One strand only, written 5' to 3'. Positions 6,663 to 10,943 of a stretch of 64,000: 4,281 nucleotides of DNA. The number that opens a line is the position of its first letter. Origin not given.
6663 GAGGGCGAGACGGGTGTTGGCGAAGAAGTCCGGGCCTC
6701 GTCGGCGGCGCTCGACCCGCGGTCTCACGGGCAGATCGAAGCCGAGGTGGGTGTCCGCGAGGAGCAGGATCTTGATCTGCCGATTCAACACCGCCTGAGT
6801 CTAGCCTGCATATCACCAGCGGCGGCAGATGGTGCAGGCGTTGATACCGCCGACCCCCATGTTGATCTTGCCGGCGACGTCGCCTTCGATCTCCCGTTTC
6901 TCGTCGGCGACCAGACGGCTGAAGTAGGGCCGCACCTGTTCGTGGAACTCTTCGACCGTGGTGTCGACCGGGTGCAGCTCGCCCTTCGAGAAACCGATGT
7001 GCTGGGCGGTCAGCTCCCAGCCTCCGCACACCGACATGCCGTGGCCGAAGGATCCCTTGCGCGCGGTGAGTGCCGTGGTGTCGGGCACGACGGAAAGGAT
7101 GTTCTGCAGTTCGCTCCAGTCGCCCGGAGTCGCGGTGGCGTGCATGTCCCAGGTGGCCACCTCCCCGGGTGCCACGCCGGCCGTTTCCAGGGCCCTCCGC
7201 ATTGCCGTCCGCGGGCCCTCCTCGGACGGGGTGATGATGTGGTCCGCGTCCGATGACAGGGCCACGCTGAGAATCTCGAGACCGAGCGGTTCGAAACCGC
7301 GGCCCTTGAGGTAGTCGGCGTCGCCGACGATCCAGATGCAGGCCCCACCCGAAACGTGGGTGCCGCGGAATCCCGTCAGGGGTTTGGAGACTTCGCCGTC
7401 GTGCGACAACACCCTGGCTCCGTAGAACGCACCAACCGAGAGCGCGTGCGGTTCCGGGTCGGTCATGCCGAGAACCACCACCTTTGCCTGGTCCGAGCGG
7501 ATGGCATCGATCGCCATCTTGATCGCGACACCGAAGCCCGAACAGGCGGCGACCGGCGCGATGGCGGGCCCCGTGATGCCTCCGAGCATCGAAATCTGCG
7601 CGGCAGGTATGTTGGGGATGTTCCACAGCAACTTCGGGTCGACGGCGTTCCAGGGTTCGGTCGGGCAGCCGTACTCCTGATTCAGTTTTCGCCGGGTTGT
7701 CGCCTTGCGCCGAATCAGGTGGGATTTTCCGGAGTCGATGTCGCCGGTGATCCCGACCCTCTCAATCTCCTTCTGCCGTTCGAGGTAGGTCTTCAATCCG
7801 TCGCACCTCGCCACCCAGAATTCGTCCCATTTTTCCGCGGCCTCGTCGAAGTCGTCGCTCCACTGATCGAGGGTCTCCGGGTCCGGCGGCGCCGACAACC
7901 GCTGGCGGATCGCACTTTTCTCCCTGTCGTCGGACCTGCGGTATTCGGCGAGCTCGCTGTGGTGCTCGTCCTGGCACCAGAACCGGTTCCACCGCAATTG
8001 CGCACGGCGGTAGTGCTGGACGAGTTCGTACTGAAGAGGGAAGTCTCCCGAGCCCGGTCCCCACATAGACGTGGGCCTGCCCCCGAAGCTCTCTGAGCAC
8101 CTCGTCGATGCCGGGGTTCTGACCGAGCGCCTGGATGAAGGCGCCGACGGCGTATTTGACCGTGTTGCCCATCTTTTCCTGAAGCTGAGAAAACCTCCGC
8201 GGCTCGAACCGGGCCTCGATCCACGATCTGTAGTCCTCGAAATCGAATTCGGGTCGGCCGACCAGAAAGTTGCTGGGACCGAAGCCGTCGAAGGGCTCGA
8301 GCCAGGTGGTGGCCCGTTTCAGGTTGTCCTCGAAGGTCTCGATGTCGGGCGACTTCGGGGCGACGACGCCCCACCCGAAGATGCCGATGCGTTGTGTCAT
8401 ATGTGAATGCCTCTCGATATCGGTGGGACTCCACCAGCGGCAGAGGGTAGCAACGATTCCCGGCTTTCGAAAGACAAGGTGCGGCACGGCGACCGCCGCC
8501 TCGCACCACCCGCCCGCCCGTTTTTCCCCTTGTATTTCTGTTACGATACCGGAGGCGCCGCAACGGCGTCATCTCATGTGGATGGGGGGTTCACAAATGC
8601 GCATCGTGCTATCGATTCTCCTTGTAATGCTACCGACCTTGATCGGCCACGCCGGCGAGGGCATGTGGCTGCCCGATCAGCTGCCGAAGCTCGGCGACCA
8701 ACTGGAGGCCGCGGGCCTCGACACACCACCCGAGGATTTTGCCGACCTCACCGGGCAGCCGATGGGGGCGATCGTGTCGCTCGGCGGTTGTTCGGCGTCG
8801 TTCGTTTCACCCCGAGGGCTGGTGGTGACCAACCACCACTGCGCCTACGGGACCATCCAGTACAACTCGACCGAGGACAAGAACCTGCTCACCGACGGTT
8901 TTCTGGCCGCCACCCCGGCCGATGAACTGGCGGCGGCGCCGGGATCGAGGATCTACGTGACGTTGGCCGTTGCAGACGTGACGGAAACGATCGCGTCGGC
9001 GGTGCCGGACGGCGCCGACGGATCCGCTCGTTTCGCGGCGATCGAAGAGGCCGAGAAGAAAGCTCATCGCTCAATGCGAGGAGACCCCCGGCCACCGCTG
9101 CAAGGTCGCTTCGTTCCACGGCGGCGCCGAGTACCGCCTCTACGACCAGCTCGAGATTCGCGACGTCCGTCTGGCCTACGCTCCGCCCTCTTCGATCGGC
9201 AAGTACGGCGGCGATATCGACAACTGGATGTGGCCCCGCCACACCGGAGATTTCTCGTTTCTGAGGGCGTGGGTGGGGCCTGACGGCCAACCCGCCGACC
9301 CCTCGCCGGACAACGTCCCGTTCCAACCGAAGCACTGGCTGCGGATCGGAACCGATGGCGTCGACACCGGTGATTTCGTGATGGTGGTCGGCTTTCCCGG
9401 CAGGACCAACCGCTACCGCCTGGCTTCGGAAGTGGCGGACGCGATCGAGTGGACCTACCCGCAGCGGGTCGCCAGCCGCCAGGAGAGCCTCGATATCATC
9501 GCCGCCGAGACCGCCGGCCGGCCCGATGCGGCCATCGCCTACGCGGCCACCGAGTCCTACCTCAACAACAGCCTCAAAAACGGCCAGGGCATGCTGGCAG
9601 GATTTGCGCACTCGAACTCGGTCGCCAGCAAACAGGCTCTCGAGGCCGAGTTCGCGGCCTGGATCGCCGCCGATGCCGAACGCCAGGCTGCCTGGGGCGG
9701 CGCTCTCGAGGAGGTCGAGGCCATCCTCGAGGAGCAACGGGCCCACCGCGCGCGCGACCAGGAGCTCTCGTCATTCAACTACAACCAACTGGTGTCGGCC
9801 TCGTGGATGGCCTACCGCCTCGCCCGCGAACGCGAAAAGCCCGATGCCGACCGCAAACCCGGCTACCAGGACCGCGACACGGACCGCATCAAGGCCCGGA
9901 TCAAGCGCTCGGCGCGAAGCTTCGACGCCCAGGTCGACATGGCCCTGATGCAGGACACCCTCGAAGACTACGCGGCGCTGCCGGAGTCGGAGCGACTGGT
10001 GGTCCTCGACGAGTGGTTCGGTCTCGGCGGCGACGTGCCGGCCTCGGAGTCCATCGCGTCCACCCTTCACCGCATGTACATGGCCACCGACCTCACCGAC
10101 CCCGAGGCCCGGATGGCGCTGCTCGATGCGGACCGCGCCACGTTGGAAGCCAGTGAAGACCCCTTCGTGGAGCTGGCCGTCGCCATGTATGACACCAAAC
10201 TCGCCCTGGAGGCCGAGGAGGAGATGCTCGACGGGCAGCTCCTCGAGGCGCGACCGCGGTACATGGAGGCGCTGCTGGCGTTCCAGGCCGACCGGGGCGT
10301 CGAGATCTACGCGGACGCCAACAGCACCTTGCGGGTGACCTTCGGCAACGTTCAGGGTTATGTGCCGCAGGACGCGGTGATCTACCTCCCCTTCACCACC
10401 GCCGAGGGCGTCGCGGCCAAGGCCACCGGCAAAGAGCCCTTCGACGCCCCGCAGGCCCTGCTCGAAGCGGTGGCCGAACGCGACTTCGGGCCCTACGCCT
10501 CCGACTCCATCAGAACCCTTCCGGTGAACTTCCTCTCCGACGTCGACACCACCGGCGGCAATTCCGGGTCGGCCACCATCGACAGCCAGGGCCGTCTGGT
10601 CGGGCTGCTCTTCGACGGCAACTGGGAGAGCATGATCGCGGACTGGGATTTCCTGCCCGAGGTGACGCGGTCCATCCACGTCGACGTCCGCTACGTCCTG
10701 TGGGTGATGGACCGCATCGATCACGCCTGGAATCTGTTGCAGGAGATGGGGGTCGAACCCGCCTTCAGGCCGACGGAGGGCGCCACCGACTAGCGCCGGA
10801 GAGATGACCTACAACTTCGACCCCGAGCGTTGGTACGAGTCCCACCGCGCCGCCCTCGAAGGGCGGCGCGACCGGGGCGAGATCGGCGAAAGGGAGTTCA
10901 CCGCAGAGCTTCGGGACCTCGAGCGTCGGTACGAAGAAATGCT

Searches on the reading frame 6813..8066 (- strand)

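Call 52: search_protein_families(library=pfam, proteins=[window:6813-8066:-], max_evalue=0.00001)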
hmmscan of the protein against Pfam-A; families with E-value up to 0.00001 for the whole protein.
window:6813-8066:- (417 aa): 2 families
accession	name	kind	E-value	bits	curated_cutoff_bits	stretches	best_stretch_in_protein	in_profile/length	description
PF02801.28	Ketoacyl-synt_C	-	7.5e-12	45.7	20.8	1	264-366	3-114/119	Beta-ketoacyl synthase, C-terminal domain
PF00109.32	ketoacyl-synt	-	7.7e-12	45.8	20.8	1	147-226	146-225/252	Beta-ketoacyl synthase, N-terminal domain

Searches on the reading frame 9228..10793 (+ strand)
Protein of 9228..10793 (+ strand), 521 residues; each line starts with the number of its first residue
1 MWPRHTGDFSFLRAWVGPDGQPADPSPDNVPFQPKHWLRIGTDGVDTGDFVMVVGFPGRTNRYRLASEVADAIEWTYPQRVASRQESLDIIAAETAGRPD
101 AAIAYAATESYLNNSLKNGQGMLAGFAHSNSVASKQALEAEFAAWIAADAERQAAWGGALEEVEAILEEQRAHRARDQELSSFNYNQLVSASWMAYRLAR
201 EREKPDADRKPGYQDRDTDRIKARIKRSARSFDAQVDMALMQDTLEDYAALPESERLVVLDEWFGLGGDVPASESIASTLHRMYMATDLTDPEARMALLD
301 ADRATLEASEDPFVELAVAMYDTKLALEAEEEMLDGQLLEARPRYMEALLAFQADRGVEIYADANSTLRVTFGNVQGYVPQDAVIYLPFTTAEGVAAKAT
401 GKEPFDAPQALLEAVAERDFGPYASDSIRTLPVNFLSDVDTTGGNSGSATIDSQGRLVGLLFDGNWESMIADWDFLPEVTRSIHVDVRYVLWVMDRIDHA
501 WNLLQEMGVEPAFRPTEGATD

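Call 52: search_protein_families(library=pfam, proteins=[window:9228-10793:+], max_evalue=0.00001)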
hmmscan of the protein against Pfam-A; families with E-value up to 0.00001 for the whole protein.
window:9228-10793:+ (521 aa): 1 family
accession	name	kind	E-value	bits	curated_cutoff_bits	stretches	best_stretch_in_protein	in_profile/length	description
PF10459.15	Peptidase_S46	-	8.9e-163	544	22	1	1-508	193-697/698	Peptidase S46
